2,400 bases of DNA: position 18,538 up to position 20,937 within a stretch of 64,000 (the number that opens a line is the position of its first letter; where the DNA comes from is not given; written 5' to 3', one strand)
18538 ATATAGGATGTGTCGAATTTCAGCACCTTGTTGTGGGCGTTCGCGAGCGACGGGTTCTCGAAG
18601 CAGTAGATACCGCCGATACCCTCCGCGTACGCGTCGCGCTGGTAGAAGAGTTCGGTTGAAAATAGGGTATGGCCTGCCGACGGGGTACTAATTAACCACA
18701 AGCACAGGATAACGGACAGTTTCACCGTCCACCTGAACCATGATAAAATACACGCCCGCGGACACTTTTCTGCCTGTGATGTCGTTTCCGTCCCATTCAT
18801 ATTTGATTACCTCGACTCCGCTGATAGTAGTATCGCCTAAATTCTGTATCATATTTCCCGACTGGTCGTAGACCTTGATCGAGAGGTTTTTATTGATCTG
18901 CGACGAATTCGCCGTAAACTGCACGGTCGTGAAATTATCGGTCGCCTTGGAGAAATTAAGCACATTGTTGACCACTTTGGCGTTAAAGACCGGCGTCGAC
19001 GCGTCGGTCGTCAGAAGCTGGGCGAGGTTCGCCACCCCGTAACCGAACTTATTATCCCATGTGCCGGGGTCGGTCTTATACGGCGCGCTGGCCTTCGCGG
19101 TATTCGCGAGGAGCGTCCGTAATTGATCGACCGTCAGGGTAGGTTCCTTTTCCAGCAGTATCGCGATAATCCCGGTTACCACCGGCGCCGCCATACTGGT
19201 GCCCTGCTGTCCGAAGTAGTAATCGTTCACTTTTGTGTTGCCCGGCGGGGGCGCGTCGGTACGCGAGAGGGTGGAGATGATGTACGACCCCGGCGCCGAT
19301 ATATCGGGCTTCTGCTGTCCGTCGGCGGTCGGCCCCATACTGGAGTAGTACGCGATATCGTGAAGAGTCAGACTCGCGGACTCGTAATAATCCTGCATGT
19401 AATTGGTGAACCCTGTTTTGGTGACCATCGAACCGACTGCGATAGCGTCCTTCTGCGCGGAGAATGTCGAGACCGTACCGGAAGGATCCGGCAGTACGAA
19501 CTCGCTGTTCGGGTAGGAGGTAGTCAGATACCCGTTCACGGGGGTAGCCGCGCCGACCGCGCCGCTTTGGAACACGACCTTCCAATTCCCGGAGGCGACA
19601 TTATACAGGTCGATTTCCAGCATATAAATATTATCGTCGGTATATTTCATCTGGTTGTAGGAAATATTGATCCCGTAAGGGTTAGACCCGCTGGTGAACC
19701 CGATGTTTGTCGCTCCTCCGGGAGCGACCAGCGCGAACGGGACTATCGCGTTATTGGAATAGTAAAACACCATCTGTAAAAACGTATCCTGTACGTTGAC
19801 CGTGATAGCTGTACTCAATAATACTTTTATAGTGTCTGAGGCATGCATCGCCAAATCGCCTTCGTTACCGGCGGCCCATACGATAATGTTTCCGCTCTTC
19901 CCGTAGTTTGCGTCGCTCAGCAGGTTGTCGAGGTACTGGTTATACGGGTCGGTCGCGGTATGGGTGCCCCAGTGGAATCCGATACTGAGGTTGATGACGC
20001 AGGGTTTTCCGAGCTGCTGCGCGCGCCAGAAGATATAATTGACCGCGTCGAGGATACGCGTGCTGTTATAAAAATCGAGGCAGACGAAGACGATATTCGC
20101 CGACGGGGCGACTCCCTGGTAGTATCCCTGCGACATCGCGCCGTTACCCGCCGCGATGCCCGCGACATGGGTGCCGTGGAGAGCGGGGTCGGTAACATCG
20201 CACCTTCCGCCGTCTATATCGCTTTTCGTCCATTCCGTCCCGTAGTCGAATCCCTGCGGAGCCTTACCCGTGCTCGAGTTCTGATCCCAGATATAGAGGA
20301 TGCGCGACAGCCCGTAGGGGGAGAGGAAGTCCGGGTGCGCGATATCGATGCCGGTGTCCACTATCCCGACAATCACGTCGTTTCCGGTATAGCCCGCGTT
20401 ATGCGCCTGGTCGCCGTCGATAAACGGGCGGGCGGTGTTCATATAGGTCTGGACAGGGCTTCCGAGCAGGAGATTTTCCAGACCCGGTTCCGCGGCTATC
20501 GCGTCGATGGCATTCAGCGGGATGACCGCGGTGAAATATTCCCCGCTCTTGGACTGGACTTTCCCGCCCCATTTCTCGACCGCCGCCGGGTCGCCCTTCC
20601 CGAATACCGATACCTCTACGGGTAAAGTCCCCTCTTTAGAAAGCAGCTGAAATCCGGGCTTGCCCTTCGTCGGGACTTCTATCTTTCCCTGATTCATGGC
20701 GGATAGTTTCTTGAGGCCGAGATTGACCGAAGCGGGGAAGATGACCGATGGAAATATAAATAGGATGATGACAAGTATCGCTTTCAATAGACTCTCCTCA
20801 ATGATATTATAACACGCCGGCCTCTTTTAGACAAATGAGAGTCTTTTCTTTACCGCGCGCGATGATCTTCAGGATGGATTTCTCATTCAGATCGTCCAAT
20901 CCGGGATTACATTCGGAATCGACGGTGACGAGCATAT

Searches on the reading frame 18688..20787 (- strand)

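Call 84: search_protein_families(library=pfam, proteins=[window:18688-20787:-], max_evalue=0.00001)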
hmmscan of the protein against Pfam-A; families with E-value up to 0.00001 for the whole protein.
window:18688-20787:- (699 aa): 1 family
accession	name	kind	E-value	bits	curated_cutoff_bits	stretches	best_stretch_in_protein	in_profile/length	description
PF00082.27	Peptidase_S8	-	1.1e-45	156.6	21.8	1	135-584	1-288/288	Subtilase family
